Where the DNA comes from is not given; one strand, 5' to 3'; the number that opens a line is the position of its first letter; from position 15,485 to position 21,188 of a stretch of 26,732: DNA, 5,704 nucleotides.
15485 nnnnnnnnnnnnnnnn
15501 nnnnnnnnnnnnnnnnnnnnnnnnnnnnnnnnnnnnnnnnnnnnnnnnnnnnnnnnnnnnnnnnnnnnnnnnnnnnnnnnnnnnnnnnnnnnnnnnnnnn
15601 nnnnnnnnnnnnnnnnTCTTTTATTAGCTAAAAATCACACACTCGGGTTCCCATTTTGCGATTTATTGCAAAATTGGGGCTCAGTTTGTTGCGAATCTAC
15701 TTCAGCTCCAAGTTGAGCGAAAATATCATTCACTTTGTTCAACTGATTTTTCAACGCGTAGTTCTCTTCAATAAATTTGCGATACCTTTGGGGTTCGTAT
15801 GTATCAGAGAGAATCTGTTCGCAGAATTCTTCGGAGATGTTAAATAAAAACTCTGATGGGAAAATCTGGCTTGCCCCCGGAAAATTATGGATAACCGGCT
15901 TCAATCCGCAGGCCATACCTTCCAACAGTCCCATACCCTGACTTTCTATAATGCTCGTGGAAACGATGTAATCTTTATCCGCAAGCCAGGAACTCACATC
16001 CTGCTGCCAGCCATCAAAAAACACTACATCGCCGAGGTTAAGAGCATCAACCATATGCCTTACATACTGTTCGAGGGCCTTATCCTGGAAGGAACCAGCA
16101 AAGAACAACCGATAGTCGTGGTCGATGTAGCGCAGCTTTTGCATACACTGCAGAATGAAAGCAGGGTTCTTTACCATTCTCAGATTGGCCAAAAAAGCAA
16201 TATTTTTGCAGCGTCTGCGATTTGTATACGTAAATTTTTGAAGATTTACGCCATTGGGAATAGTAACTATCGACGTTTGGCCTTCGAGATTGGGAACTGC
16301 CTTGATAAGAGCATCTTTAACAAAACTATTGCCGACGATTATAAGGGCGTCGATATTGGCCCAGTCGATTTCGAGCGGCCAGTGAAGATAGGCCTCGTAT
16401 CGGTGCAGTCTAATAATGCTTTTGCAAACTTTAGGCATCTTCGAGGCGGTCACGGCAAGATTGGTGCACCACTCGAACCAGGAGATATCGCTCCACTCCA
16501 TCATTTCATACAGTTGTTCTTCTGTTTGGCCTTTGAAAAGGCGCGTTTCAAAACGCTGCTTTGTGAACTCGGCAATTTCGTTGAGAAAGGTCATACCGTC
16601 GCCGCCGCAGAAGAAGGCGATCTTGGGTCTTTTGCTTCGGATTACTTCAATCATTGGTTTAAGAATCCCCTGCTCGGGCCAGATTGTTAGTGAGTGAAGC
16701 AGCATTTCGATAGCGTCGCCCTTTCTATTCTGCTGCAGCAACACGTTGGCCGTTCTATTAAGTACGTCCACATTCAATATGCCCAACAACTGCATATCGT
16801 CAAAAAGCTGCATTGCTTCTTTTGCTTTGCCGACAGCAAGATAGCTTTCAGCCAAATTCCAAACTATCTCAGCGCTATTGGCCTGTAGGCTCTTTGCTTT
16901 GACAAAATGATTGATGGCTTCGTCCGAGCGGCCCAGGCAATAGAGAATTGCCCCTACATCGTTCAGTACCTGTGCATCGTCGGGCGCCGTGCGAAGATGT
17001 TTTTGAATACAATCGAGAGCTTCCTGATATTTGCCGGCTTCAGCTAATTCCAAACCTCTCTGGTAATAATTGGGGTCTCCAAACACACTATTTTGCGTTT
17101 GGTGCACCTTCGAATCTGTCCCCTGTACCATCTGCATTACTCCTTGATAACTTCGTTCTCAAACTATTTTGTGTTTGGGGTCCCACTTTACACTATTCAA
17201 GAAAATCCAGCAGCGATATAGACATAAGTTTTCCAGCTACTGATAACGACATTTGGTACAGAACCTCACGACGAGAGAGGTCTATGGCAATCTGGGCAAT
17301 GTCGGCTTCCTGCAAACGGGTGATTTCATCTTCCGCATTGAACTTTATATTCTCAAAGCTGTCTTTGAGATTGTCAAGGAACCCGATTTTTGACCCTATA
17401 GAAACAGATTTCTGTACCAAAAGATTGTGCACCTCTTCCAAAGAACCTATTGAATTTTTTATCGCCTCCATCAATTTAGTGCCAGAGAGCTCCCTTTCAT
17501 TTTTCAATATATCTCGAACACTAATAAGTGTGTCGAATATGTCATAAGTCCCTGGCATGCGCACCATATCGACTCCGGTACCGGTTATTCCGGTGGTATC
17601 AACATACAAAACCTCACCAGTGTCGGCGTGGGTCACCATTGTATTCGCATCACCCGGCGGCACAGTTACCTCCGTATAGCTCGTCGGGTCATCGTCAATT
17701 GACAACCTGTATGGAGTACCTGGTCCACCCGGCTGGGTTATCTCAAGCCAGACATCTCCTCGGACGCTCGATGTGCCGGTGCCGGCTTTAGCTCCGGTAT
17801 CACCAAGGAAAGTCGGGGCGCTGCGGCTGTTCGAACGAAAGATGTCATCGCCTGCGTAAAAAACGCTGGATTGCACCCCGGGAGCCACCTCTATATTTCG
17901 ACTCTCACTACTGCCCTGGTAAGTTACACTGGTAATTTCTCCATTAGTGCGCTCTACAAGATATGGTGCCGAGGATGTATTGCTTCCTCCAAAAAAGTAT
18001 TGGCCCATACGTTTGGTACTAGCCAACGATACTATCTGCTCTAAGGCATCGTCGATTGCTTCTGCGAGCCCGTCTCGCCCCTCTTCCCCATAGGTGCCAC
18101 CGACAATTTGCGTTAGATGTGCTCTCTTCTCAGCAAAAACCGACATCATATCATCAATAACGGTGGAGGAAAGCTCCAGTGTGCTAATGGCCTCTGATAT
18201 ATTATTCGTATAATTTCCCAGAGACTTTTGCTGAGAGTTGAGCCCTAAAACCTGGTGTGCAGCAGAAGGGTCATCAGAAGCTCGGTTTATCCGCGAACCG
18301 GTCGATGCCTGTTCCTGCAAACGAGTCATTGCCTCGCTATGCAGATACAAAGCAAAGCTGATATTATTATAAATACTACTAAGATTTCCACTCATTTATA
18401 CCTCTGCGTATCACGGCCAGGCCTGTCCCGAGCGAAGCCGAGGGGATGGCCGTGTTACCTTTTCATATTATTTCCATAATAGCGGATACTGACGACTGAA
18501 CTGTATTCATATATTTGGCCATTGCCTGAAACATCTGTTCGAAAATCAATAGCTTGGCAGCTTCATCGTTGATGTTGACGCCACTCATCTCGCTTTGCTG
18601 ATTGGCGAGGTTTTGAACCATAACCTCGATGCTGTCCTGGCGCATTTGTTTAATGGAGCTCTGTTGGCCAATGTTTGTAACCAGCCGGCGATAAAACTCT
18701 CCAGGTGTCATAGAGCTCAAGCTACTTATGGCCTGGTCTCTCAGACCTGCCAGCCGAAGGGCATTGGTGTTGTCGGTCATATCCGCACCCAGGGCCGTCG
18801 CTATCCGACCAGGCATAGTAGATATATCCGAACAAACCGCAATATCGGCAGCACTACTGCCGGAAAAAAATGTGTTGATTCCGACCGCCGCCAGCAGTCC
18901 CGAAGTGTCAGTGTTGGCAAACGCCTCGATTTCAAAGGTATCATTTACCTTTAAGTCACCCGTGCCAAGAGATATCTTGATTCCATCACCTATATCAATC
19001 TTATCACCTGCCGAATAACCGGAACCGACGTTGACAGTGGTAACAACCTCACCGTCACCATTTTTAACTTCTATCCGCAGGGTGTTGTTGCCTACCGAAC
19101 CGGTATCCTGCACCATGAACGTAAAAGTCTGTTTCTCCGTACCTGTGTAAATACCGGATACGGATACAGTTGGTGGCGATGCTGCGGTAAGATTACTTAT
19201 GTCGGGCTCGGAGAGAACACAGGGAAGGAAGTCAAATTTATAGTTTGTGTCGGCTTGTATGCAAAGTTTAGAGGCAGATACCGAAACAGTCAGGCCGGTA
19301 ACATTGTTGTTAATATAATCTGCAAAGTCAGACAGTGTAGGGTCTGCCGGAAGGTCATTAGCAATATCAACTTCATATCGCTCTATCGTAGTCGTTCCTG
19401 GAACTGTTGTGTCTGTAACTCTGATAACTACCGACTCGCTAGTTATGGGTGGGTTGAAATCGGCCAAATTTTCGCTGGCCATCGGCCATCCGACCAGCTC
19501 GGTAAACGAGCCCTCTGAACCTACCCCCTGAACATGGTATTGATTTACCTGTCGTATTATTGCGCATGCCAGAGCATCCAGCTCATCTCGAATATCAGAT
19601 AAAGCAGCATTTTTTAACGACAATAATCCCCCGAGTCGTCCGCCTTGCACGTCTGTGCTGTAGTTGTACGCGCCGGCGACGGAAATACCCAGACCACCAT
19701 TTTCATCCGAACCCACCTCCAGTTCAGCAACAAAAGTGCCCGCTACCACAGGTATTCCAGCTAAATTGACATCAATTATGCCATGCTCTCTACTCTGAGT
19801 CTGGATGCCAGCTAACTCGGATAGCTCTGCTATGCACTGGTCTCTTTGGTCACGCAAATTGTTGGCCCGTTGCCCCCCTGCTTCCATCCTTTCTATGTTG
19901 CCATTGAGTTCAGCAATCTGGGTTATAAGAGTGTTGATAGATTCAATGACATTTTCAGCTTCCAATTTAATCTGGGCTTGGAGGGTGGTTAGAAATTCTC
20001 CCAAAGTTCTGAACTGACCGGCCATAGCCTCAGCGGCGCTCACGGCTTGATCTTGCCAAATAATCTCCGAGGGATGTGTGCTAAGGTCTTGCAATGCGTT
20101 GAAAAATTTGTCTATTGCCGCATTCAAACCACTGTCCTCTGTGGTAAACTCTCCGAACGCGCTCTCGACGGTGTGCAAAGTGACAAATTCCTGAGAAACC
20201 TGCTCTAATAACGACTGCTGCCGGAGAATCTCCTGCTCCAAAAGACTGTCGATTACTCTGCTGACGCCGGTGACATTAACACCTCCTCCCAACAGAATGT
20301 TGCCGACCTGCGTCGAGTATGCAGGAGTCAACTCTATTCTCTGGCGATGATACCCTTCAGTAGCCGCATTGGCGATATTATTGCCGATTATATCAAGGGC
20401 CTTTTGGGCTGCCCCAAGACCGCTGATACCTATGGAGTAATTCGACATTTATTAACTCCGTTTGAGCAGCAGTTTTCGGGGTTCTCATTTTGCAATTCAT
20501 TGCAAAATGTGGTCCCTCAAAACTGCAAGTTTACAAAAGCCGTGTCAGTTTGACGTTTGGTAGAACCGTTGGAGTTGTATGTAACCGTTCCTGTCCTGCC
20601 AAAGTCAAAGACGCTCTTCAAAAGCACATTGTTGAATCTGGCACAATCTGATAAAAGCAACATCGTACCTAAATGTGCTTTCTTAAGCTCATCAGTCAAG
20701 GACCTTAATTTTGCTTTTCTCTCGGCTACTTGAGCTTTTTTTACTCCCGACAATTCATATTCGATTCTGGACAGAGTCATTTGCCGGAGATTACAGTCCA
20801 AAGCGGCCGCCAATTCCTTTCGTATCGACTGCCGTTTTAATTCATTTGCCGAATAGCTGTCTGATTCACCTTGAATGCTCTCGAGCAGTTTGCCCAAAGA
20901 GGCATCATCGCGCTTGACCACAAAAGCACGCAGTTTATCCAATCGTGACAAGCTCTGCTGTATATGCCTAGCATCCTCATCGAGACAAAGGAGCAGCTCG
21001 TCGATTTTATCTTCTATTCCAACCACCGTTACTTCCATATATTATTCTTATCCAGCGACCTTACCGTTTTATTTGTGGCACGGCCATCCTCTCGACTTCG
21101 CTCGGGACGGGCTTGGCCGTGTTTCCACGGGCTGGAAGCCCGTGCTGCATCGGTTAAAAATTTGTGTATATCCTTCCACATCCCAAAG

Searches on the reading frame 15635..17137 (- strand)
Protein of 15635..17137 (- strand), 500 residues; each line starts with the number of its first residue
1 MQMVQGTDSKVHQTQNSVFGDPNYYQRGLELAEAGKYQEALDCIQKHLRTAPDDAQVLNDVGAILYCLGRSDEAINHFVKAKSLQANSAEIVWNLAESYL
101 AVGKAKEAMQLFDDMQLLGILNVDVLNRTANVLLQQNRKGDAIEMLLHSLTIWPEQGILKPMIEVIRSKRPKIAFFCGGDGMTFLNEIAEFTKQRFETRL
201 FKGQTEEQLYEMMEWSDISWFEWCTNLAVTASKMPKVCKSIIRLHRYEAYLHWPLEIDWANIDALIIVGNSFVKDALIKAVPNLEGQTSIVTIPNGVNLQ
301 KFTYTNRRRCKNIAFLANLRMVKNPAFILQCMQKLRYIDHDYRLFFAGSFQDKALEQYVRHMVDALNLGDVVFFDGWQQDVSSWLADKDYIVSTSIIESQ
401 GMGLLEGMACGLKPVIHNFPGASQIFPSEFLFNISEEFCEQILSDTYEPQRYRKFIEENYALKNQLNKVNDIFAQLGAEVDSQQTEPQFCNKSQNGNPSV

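Call 8: search_protein_families(library=pfam, proteins=[window:15635-17137:-], max_evalue=0.001)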
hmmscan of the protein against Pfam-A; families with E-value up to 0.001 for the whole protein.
window:15635-17137:- (500 aa): 15 families
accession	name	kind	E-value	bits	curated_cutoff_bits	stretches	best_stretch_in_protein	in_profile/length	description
PF00534.26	Glycos_transf_1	-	5.2e-17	62.3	26.4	1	311-428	16-133/172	Glycosyl transferases group 1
PF13692.12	Glyco_trans_1_4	-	1.3e-13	51.9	27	1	311-442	2-136/142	Glycosyl transferases group 1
PF07719.23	TPR_2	-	1.5e-13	50.1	27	0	24-53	4-33/34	Tetratricopeptide repeat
PF00515.34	TPR_1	-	3e-13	49.4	27.8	1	24-54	4-34/34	Tetratricopeptide repeat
PF13424.12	TPR_12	-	1.1e-10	41.9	30.1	2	31-81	13-71/77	Tetratricopeptide repeat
PF13428.12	TPR_14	-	1.6e-08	34.9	23.5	0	24-58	4-38/44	Tetratricopeptide repeat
PF13432.12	TPR_16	-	2.9e-08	34.5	32.7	1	25-75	1-51/65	Tetratricopeptide repeat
PF14559.12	TPR_19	-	9e-08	32.8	25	1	69-115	5-51/68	Tetratricopeptide repeat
PF13181.12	TPR_8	-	3.5e-07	30.3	25.7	0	24-53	4-33/34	Tetratricopeptide repeat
PF13414.12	TPR_11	-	6.4e-07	29.4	26.8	1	62-103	1-42/42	TPR repeat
PF13374.12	TPR_10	-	1.3e-06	28.7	27.5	0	55-81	2-28/42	Tetratricopeptide repeat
PF13176.12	TPR_7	-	4.4e-06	26.8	27.9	0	34-55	12-33/36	Tetratricopeptide repeat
PF12895.13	ANAPC3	-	2.5e-05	24.9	27.2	0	73-147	7-80/82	Anaphase-promoting complex, cyclosome, subunit 3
PF13431.12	TPR_17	-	6.6e-05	23.3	24.4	0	48-75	6-33/34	Tetratricopeptide repeat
PF23914.1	TPR_CcmH_CycH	-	0.00026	21.3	42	1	45-153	40-151/158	Cytochrome c-type biogenesis protein H TPR domain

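Call 37: search_protein_families(library=ncbifam, proteins=[window:15635-17137:-], max_evalue=0.1)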
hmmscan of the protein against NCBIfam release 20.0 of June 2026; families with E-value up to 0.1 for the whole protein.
window:15635-17137:- (500 aa): 40 families (the best 25 are shown)
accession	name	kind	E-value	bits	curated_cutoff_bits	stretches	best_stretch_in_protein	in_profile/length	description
NF038229.1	Glyco4_Geo_Pelo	equivalog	4.1e-11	42.5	400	1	264-446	111-299/338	GPMC system family 4 glycosyltransferase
NF033762.1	social_mot_Tgl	equivalog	9.3e-11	41.5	225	1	25-141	35-151/252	social motility TPR repeat lipoprotein Tgl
NF041010.1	glycosy_Agl16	equivalog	1.6e-10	40.4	575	1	272-419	143-285/352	glycosylation protein Agl16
TIGR03999.1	thiol_BshA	equivalog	2.8e-10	39.7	273.7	1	284-425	163-310/375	N-acetyl-alpha-D-glucosaminyl L-malate synthase BshA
NF040959.1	MamA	equivalog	9.2e-10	38.3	200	2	25-87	109-171/204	magnetosome protein MamA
TIGR02917.1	PEP_TPR_lipo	equivalog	1.5e-09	36.4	312.2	1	36-114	818-896/899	XrtA/PEP-CTERM system TPR-repeat protein PrsT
TIGR03088.1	stp2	hypoth_equivalog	5.7e-09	35.5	409.05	1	290-417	162-301/374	TIGR03088 family PEP-CTERM/XrtA system glycosyltransferase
NF041876.1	EPS_EpsE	equivalog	1e-07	31.5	400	1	287-423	185-331/389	exopolysaccharide biosynthesis GT4 family glycosyltransferase EpsE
TIGR02552.1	LcrH_SycD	equivalog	1.5e-07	31.2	104.8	1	24-113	21-110/136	SycD/LcrH family type III secretion system chaperone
NF038011.1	PelF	equivalog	9.9e-07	28.1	100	1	290-416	282-411/489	GT4 family glycosyltransferase PelF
TIGR02521.1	type_IV_pilW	equivalog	2.6e-06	27.2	154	1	23-114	33-124/234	type IV pilus biogenesis/stability protein PilW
NF002725.1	PRK02603.1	equivalog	3.5e-06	27.2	143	1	23-111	37-128/173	photosystem I assembly protein Ycf3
NF053607.1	CHU_0125_OmpA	equivalog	3.5e-06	25.8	620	1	23-129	21-126/639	CHU_0125 family OmpA-like outer membrane integrity protein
NF052400.1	M48_BAM_BepA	equivalog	9e-06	24.7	570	1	20-114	306-400/483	beta-barrel assembly-enhancing protease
TIGR03939.1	PGA_TPR_OMP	equivalog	1.1e-05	23.9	366.65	1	25-144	23-141/800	poly-beta-1,6 N-acetyl-D-glucosamine export porin PgaA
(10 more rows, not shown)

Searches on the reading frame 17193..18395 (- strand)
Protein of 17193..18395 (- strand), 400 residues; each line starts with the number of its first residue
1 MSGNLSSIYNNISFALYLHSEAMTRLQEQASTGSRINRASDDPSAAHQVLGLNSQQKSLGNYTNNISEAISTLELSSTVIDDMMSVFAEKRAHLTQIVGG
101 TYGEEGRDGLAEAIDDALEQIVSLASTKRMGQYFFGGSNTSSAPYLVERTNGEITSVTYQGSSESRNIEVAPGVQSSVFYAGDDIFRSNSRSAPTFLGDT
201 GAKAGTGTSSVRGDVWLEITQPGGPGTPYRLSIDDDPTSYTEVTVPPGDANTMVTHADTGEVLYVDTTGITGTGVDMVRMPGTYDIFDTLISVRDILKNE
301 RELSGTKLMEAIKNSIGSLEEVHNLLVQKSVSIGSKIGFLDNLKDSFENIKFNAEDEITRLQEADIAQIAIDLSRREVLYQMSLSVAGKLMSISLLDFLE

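Call 8: search_protein_families(library=pfam, proteins=[window:17193-18395:-], max_evalue=0.001)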
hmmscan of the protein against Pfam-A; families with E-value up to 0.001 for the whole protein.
window:17193-18395:- (400 aa): 1 family
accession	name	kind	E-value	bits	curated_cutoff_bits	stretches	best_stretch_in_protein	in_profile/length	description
PF00669.25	Flagellin_N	-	2.6e-16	60.4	26.6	1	19-140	17-139/139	Bacterial flagellin N-terminal helical region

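Call 37: search_protein_families(library=ncbifam, proteins=[window:17193-18395:-], max_evalue=0.1)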
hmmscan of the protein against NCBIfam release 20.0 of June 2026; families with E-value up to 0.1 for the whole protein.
window:17193-18395:- (400 aa): 24 families
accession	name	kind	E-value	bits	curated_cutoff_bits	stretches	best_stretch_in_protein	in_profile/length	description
TIGR02550.1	flagell_flgL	equivalog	5.7e-54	183.9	127.2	1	8-399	7-387/387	flagellar hook-associated protein FlgL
NF005187.0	PRK06663.1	equivalog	7.9e-38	130.3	337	2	9-189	10-201/419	flagellar hook-associated protein 3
NF009361.0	PRK12717.1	equivalog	1.1e-28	100.1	407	2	22-189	22-186/524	flagellar hook-associated protein 3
NF005980.0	PRK08073.1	equivalog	8.1e-21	74.5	291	1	22-186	22-178/287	flagellar hook-associated protein 3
NF009362.0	PRK12718.1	equivalog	3.7e-18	65.8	602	1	8-210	8-209/510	flagellar hook-associated protein FlgL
NF006489.0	PRK08913.1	equivalog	1e-15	58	217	1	20-399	22-302/303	flagellin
NF006265.0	PRK08412.1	equivalog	7.3e-14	50.9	749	2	7-188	7-180/827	flagellar hook-associated protein FlgL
NF011282.0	PRK14692.1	equivalog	7.6e-11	41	878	1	22-185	22-177/749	flagellar hook-associated protein FlgL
NF038071.1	lat_flg_LafA_2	exception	2.4e-10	40.3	365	2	20-126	26-128/284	lateral flagellin LafA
NF033376.1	lat_flg_LafA_1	exception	2.6e-09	36.8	440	1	20-193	21-191/304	lateral flagellin LafA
NF009445.0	PRK12803.1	equivalog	1.2e-07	31.2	450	1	19-143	19-142/335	flagellin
NF004669.0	PRK06008.1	equivalog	1.7e-07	30.9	230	1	22-145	25-145/348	flagellar hook-associated family protein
NF006264.0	PRK08411.1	subfamily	7.8e-07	28.2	729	1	23-129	25-131/572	flagellin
NF009234.0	PRK12584.1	equivalog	3e-06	26.6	752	1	19-140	21-143/510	flagellin A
NF010115.0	PRK13588.1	subfamily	4.6e-06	25.9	503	1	27-138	29-141/514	flagellin B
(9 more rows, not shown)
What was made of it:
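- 17193..20448 (-): flgK and flgL (hook-associated proteins), the upstream edge of the slot. TIGR02550 scores 183.9 against a cut-off of 127.2 (call 37).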

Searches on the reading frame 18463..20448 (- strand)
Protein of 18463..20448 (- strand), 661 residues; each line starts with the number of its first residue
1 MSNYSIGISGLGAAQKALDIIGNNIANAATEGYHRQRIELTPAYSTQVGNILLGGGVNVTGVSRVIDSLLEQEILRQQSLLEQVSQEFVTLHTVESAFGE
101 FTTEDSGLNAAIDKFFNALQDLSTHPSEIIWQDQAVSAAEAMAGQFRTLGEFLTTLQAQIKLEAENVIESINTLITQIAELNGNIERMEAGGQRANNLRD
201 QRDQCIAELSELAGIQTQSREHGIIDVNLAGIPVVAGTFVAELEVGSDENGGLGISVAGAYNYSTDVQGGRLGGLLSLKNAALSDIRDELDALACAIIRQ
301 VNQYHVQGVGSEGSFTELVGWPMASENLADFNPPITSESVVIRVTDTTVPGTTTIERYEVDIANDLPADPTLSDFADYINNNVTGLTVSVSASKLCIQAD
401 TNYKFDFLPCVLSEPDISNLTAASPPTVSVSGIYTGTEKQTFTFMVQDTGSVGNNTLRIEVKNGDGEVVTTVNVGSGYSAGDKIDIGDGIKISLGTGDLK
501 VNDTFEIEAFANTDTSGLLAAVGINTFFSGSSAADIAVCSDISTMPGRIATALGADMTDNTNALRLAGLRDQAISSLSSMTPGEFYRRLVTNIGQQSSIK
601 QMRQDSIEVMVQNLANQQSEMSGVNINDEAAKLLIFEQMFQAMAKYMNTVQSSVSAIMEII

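Call 8: search_protein_families(library=pfam, proteins=[window:18463-20448:-], max_evalue=0.001)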
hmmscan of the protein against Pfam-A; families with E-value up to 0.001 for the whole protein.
window:18463-20448:- (661 aa): 2 families
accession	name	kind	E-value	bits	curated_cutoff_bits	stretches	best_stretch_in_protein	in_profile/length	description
PF22638.1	FlgK_D1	-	7.7e-53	179.9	28.6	1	95-314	5-227/233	Flagellar hook-associated protein FlgK helical domain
PF00460.25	Flg_bb_rod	-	4.1e-08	33.4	20.7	1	7-33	4-30/31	Flagella basal body rod protein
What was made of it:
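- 17193..20448 (-): Call 8.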

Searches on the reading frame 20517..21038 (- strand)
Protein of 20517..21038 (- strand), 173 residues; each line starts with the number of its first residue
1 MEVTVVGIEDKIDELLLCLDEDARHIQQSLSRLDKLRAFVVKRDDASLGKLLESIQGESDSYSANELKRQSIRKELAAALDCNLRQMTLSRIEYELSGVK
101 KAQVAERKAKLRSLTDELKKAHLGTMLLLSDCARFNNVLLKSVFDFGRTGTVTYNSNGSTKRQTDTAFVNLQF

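Call 9: search_protein_families(library=pfam, proteins=[window:20517-21038:-], max_evalue=0.001)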
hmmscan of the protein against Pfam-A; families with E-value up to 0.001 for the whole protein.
window:20517-21038:- (173 aa): 1 family
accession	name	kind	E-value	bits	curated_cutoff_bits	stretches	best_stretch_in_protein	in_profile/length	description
PF05130.17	FlgN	-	1.1e-06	29.6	30.5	1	12-161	3-146/147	FlgN protein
